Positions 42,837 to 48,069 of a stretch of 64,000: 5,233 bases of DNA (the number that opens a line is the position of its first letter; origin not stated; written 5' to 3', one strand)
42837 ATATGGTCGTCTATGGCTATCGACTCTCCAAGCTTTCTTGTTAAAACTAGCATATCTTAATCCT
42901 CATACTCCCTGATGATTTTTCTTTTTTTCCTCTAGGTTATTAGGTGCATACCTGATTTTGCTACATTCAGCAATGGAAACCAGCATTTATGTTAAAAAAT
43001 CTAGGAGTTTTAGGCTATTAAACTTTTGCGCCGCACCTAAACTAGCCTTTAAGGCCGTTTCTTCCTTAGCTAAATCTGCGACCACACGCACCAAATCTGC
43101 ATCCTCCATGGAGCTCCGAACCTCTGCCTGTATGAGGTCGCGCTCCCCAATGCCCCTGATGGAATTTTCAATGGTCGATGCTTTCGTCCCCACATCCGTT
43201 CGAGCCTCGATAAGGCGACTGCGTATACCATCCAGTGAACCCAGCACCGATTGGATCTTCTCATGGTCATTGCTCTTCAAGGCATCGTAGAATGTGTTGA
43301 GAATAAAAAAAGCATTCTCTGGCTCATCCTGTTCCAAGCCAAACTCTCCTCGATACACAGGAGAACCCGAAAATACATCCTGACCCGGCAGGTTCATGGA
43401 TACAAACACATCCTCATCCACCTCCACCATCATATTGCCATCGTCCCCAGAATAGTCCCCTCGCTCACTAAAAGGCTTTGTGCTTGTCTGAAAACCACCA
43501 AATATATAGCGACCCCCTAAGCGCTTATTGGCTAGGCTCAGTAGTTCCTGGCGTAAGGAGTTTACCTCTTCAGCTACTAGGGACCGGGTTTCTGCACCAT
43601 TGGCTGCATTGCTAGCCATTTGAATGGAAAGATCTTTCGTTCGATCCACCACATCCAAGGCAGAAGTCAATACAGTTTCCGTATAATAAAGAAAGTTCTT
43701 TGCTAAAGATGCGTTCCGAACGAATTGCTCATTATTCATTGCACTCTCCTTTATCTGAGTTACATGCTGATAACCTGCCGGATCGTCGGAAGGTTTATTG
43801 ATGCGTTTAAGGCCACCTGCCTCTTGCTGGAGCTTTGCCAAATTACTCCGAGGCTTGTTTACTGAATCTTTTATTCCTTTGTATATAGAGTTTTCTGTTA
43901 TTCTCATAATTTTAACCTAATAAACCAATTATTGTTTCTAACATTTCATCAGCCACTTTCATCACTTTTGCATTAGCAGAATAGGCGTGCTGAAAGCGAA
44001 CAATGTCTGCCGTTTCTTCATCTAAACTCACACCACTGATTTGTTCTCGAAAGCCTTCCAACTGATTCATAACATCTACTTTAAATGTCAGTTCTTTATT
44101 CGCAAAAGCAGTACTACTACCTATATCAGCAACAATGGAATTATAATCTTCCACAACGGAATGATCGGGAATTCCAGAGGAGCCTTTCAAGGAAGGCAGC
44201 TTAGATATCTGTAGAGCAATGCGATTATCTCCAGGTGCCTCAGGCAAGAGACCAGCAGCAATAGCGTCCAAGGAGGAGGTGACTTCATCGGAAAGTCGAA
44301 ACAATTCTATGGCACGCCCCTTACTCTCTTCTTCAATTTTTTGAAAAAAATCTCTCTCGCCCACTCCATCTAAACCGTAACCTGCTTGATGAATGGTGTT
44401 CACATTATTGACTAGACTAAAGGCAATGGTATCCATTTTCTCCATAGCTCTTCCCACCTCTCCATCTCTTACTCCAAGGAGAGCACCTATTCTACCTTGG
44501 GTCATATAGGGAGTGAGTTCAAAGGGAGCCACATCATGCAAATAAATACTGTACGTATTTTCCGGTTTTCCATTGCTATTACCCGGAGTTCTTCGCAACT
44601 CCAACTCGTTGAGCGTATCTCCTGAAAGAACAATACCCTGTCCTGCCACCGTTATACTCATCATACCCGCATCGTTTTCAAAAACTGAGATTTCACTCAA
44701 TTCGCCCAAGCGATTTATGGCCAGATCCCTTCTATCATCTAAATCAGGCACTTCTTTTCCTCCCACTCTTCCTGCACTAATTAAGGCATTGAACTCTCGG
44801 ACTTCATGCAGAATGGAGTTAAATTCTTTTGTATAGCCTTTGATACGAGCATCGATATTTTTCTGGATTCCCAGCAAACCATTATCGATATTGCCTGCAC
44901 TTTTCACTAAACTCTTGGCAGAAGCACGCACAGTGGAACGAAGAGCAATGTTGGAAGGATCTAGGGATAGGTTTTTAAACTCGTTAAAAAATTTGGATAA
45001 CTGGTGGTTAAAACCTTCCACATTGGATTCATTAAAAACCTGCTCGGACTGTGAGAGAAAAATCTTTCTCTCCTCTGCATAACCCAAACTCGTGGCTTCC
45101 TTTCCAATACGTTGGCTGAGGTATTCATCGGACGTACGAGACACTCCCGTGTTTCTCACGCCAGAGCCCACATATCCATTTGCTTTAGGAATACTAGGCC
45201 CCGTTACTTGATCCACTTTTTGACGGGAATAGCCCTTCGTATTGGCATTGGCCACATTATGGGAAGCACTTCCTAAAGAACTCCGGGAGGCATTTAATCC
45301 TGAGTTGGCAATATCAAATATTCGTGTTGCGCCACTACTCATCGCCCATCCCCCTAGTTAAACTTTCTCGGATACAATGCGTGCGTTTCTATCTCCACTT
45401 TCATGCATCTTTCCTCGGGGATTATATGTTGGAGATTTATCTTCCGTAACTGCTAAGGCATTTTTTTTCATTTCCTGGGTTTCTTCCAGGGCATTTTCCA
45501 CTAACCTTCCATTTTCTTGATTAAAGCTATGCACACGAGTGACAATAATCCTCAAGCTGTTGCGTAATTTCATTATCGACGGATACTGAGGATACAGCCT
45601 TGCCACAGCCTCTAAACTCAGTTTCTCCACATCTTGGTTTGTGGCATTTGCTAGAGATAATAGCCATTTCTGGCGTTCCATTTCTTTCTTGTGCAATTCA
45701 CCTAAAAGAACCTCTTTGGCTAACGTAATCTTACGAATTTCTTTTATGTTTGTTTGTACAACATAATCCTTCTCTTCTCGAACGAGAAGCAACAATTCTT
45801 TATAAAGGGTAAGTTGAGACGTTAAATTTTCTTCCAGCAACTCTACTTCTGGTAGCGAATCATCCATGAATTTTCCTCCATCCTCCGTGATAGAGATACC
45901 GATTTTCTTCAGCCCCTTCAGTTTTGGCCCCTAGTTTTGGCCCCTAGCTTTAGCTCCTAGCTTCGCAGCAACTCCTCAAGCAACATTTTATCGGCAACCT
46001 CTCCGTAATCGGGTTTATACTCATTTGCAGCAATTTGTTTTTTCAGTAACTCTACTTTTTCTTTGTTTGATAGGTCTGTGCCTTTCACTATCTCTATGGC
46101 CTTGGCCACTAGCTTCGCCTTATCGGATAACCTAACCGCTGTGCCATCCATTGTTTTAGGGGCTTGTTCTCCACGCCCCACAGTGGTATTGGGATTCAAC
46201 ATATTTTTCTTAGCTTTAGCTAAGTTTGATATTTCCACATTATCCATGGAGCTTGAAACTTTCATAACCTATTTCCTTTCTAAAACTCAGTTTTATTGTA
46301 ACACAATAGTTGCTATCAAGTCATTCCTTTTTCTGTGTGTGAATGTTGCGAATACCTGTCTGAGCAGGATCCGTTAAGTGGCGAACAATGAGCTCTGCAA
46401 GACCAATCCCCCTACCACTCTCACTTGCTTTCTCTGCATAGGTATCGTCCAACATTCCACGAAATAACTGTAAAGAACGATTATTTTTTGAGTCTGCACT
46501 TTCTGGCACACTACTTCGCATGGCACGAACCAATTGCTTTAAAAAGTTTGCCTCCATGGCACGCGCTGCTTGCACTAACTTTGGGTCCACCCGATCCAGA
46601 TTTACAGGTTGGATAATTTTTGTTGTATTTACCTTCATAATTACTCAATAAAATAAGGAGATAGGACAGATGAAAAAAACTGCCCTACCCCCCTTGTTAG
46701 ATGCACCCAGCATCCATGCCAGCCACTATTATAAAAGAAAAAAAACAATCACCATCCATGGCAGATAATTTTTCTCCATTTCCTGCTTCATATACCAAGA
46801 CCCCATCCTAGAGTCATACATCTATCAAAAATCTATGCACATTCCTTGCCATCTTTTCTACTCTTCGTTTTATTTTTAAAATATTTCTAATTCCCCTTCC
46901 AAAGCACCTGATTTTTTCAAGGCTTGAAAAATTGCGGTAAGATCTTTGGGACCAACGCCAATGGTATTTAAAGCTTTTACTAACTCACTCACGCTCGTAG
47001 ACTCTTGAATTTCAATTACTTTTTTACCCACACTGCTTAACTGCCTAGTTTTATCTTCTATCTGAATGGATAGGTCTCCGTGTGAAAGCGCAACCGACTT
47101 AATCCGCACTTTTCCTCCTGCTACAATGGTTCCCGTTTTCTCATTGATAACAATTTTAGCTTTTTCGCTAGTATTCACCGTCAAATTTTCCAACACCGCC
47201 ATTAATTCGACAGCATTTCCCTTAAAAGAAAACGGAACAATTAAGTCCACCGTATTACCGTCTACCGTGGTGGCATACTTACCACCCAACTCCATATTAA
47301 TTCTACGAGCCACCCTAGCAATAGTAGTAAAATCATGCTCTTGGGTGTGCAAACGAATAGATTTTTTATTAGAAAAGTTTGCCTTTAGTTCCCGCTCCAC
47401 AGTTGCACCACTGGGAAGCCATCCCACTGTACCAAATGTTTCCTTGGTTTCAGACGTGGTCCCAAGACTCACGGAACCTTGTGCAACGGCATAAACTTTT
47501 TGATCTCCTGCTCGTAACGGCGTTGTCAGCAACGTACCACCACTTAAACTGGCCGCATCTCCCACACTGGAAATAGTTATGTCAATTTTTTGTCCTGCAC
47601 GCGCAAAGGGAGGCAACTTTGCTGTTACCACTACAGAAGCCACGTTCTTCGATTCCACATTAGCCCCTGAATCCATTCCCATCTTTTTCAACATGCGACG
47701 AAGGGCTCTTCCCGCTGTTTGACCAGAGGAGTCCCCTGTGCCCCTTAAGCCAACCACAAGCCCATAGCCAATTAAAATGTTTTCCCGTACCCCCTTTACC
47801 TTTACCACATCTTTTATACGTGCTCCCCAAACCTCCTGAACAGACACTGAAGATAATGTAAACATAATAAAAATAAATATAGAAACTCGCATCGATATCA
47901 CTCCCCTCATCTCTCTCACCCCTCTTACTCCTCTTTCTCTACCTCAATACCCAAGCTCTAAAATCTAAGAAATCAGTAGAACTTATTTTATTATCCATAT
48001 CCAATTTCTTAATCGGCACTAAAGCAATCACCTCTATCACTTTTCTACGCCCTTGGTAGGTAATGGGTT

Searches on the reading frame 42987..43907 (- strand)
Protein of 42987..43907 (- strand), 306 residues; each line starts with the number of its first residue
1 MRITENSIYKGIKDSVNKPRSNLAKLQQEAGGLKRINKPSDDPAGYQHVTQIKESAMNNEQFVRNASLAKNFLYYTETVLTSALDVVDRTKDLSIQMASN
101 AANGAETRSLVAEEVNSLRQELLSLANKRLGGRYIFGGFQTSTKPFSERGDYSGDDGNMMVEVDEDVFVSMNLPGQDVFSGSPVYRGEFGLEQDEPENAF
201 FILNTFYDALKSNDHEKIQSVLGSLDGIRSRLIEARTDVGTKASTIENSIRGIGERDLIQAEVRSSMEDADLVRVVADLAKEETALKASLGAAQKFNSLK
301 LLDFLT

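Call 25: search_protein_families(library=pfam, proteins=[window:42987-43907:-], max_evalue=0.00001)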
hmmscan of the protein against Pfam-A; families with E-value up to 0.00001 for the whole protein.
window:42987-43907:- (306 aa): 1 family
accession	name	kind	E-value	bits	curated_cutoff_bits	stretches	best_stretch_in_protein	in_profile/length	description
PF00669.25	Flagellin_N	-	4.6e-16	59.6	26.6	1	5-140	3-138/139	Bacterial flagellin N-terminal helical region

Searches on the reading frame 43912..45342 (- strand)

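Call 25: search_protein_families(library=pfam, proteins=[window:43912-45342:-], max_evalue=0.00001)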
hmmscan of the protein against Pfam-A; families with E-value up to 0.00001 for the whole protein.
window:43912-45342:- (476 aa): 2 families
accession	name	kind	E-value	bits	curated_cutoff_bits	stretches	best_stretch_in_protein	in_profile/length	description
PF22638.1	FlgK_D1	-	1.3e-45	156.3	28.6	1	96-333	1-233/233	Flagellar hook-associated protein FlgK helical domain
PF06429.18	Flg_bbr_C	-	1.4e-11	44.1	23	1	435-474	7-46/46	Flagellar basal body rod FlgEFG protein C-terminal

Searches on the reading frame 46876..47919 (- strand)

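Call 25: search_protein_families(library=pfam, proteins=[window:46876-47919:-], max_evalue=0.00001)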
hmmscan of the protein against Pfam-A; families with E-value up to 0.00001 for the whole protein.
window:46876-47919:- (347 aa): 1 family
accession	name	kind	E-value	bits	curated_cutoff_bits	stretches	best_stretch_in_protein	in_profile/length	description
PF02119.21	FlgI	-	8.3e-108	360.8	25.3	1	34-346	1-343/343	Flagellar P-ring protein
